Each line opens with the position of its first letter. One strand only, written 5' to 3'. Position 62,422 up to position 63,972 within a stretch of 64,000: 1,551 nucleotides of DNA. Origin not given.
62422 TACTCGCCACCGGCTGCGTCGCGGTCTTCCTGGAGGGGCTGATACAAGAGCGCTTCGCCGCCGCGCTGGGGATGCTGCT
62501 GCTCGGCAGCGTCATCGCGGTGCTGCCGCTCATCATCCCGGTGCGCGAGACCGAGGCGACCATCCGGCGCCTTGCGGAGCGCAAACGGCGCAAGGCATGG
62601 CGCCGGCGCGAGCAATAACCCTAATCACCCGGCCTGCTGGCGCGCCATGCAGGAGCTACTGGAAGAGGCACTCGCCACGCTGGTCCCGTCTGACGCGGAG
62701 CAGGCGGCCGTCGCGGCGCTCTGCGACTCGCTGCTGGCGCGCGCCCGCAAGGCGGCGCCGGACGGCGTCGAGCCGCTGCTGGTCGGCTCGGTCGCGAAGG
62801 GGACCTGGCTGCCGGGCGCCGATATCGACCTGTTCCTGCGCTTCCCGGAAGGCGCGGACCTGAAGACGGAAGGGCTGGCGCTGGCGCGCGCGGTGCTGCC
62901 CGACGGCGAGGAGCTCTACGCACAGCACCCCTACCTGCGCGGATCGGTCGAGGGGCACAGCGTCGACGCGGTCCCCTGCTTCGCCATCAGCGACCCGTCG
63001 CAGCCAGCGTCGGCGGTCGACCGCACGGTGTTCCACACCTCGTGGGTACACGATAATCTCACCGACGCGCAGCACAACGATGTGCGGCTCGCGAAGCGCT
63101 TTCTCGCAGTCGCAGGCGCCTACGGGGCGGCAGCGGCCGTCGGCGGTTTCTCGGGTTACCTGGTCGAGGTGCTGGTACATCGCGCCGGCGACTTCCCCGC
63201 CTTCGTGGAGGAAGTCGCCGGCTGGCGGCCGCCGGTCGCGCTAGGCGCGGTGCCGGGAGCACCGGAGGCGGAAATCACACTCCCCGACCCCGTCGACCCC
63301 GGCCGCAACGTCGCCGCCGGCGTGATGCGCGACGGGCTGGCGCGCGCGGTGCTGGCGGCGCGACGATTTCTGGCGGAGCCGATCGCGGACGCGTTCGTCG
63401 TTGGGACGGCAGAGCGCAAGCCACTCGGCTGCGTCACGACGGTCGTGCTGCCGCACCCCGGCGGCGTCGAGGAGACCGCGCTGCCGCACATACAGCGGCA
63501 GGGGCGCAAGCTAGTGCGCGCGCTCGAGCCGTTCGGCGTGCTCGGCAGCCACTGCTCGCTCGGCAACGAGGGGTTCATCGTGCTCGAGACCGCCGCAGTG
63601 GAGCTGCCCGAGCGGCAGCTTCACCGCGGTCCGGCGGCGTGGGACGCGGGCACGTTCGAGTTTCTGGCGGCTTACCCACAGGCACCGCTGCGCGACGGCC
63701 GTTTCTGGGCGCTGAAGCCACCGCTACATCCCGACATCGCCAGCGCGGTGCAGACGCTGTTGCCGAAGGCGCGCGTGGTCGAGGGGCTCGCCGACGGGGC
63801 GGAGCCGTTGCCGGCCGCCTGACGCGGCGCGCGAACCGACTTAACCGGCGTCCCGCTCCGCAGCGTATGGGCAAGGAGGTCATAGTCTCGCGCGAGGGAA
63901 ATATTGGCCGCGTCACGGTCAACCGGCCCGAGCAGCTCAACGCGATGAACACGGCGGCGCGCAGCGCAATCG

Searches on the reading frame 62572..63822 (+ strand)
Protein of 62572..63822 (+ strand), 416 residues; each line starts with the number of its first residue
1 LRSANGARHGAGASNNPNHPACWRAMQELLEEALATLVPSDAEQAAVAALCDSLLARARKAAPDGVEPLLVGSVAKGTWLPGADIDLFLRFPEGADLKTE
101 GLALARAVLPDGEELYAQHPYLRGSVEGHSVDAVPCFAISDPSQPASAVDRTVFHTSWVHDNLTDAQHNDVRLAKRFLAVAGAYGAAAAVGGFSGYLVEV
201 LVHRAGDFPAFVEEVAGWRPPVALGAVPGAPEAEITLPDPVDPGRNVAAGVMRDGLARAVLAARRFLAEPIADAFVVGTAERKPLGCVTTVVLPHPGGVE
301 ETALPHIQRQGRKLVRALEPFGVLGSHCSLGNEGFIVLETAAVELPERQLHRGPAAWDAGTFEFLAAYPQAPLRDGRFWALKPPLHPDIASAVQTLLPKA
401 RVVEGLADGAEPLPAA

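Call 16: search_protein_families(library=pfam, proteins=[window:62572-63822:+], max_evalue=0.00001)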
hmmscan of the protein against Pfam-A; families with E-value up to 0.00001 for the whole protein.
window:62572-63822:+ (416 aa): 2 families
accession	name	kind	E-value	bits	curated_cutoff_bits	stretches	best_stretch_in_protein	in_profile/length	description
PF09249.16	tRNA_NucTransf2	-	2.1e-25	89.6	27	1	169-275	1-112/113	tRNA nucleotidyltransferase, second domain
PF01909.29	NTP_transf_2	-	1.2e-11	45.2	21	1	65-155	14-93/93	Nucleotidyltransferase domain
